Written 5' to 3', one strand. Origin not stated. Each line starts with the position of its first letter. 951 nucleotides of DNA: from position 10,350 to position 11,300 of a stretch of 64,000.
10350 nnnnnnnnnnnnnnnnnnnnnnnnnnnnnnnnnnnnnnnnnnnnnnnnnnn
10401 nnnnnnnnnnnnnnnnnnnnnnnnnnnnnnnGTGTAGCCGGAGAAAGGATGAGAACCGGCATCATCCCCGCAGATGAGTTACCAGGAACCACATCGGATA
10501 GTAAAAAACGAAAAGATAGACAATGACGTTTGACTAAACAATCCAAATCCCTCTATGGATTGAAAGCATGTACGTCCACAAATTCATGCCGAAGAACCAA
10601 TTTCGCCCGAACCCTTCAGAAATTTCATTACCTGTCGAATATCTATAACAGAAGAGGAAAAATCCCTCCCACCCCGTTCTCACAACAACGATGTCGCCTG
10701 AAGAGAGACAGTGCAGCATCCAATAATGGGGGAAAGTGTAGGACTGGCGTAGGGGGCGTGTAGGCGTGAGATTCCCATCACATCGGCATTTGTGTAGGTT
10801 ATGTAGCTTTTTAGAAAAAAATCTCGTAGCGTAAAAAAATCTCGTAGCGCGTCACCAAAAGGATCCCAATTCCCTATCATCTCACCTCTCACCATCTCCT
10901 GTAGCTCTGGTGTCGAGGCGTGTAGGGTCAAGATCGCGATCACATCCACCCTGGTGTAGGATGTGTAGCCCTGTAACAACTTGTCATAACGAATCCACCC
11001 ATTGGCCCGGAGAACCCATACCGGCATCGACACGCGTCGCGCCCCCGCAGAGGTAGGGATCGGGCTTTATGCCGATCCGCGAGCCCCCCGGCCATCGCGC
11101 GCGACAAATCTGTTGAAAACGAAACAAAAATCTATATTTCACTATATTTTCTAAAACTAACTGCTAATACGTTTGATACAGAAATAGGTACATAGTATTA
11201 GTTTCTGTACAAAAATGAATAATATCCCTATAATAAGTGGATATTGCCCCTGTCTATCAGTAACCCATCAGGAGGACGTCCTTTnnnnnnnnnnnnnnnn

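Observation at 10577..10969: Three-copy, roughly 400-bp non-coding repeat family X with a covarying internal hairpin and multiple TGTAG motifs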

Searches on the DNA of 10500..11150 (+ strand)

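Call 63: search_dna_similar(query=window:10560-11100:+, collection=plasmids, mode=distant, max_evalue=0.001, max_rows=8)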
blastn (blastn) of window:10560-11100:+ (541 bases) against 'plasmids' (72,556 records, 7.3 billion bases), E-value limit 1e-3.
No match.
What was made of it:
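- Tried and rejected: Plasmid collection. blastn in distant mode found no match (call 63).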

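Call 73: search_rna_families(source=window, start=10500, end=11150, threshold=evalue, max_evalue=1)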
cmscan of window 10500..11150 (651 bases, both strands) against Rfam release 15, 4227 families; matches with E-value up to 1: 0.
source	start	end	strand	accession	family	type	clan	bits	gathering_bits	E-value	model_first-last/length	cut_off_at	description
